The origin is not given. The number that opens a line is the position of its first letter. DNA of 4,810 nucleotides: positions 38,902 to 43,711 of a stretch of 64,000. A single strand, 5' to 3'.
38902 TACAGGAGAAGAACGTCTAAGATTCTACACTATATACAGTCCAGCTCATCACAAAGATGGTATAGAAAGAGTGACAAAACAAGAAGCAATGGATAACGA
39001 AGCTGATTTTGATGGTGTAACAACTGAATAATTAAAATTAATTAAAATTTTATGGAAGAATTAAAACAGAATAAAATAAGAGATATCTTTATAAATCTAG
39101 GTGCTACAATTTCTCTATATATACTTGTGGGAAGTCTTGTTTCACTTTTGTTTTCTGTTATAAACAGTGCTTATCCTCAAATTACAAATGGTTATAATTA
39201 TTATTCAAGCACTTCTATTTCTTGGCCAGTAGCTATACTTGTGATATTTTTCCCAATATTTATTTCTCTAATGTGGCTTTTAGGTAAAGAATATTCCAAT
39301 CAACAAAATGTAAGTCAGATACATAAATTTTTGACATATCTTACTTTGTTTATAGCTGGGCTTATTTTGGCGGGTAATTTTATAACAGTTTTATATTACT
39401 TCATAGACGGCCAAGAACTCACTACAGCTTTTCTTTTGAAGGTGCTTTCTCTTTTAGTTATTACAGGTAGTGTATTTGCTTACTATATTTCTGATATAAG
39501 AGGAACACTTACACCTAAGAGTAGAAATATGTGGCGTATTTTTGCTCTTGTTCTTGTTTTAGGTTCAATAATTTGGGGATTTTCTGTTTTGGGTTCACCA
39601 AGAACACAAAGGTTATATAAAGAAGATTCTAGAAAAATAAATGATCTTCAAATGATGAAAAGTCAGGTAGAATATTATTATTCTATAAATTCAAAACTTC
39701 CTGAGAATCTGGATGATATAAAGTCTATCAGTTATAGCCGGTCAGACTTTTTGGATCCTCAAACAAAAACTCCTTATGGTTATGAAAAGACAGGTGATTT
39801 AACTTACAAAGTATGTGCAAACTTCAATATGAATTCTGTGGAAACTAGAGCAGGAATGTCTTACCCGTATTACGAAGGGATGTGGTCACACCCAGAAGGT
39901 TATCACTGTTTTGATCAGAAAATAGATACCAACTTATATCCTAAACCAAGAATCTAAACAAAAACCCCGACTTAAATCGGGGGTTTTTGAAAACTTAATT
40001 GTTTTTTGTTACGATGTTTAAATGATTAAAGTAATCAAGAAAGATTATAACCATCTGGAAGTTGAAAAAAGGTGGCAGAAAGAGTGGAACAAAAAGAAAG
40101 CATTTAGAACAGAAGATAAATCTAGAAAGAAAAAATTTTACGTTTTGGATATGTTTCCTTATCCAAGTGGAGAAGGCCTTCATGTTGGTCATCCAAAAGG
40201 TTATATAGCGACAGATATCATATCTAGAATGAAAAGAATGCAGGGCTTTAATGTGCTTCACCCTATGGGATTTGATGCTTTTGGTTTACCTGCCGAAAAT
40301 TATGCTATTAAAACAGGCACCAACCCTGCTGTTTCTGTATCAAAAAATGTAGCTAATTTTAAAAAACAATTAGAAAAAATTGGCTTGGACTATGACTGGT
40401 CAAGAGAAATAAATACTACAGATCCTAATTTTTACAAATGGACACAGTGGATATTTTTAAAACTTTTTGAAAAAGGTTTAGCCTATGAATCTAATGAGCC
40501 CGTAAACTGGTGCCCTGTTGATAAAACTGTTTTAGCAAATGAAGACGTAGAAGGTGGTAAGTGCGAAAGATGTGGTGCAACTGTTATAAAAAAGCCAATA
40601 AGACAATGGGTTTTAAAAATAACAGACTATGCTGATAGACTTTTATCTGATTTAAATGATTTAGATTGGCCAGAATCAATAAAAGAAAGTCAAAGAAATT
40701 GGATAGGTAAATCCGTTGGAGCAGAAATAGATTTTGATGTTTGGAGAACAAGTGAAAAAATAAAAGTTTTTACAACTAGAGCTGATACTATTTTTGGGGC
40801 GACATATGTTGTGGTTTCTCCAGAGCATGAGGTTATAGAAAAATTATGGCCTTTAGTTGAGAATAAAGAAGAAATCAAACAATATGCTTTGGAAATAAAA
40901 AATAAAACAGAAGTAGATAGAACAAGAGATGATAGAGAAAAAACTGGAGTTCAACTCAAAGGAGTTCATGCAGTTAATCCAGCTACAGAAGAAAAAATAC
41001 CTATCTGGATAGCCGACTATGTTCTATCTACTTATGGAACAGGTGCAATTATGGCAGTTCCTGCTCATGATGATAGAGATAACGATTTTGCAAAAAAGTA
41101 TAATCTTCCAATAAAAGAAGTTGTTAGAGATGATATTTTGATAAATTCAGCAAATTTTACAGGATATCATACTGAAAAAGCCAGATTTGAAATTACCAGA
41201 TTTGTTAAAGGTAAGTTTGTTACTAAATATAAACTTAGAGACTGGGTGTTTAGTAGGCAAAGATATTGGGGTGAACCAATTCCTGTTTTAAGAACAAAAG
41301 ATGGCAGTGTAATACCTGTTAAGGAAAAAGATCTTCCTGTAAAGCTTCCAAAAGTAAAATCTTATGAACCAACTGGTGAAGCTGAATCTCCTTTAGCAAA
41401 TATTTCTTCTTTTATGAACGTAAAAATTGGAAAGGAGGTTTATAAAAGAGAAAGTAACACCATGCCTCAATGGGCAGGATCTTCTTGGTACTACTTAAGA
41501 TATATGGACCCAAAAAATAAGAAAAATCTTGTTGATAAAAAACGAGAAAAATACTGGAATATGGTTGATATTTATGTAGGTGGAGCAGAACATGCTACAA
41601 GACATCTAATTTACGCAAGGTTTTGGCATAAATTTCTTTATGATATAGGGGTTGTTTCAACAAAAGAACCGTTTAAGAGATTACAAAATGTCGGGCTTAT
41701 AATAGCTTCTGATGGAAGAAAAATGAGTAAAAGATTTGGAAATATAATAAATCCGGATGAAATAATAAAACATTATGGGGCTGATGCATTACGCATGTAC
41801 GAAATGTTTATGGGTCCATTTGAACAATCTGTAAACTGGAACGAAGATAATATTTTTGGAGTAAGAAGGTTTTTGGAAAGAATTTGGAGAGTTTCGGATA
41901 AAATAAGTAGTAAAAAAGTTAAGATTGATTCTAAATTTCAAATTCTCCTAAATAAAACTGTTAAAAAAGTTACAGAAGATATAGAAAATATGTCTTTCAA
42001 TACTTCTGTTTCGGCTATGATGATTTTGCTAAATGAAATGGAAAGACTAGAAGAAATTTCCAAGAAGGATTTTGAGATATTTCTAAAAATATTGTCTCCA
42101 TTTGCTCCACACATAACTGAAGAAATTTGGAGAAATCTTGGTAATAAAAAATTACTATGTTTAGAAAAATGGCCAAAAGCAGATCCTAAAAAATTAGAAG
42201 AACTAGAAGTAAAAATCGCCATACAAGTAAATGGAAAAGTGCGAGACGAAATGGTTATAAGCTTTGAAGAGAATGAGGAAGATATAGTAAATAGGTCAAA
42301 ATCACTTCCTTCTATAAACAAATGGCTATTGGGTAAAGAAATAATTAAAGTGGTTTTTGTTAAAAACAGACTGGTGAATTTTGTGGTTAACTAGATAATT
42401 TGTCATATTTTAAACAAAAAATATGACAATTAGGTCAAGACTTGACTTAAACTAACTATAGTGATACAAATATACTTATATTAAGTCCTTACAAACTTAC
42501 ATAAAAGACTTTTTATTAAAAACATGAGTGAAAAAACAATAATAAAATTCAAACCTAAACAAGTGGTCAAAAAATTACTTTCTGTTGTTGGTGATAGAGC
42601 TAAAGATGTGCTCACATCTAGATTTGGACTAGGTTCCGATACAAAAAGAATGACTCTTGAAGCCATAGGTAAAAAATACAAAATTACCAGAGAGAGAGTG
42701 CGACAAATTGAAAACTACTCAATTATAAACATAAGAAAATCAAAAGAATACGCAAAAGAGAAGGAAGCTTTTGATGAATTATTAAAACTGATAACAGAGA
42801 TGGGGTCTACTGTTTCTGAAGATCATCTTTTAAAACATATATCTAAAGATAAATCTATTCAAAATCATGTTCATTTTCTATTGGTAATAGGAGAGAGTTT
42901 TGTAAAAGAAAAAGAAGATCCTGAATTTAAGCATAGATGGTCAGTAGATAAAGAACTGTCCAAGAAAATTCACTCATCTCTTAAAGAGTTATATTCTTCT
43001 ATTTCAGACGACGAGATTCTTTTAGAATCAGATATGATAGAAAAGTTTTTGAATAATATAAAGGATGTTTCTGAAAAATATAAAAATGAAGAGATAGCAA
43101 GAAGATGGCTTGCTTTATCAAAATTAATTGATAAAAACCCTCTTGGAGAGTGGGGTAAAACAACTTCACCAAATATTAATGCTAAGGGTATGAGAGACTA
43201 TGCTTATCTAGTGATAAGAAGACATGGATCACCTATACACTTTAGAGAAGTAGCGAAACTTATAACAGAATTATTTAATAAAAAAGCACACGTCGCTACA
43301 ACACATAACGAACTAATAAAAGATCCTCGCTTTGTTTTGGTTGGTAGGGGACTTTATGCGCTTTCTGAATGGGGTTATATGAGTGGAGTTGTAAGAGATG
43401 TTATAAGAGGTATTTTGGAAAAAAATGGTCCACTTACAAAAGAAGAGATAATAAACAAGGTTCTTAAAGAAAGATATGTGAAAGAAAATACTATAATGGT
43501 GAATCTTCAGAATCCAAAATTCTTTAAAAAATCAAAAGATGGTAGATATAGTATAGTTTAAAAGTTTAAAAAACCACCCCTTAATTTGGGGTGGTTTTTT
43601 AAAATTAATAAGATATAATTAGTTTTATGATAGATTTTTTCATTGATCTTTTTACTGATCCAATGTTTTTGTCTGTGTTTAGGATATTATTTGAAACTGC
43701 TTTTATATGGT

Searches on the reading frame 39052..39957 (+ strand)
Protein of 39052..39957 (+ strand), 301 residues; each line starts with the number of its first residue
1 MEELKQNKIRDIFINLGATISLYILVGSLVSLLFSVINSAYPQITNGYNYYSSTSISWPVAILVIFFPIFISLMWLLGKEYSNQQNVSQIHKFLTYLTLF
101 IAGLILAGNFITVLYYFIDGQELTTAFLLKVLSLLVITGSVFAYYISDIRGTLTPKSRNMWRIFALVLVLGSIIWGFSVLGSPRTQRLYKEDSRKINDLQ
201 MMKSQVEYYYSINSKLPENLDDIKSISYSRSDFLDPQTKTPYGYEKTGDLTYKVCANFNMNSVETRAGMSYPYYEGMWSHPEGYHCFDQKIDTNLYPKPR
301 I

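Call 68: search_protein_families(library=pfam, proteins=[window:39052-39957:+], max_evalue=0.00001)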
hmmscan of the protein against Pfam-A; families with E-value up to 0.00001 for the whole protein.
window:39052-39957:+ (301 aa): 1 family
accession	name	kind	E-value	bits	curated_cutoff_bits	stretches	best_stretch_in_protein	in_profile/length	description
PF18920.5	DUF5671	-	7.7e-17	61.8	28.4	1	12-144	2-131/132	Domain of unknown function (DUF5671)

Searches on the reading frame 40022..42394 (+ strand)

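Call 68: search_protein_families(library=pfam, proteins=[window:40022-42394:+], max_evalue=0.00001)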
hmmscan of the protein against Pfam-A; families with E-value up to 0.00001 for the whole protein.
window:40022-42394:+ (790 aa): 5 families
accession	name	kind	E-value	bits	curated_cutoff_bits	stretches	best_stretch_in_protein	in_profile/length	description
PF13603.12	tRNA-synt_1_2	-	1.2e-58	198.1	25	1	225-370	1-142/185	Leucyl-tRNA synthetase, editing domain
PF00133.28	tRNA-synt_1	-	6.6e-55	187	22.7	2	18-229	2-226/414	tRNA synthetases class I (I, L, M and V)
PF09334.17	tRNA-synt_1g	-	1.9e-29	103.1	20.1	1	44-186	6-144/391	tRNA synthetases class I (M)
PF08264.19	Anticodon_1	-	5.7e-23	81.9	25.1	1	643-751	8-143/148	Anticodon-binding domain of tRNA ligase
PF01406.26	tRNA-synt_1e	-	5.6e-08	32.9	27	0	561-611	247-296/301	tRNA synthetases class I (C) catalytic domain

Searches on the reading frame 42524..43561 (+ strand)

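Call 68: search_protein_families(library=pfam, proteins=[window:42524-43561:+], max_evalue=0.00001)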
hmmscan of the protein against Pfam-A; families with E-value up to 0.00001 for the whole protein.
window:42524-43561:+ (345 aa): 2 families
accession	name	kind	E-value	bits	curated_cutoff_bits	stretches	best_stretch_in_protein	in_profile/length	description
PF04545.22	Sigma70_r4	-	1.1e-09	38.1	24.1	1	19-71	2-49/50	Sigma-70, region 4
PF05066.19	HARE-HTH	-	2.7e-06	28.1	25.9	0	224-283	4-71/71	HB1, ASXL, restriction endonuclease HTH domain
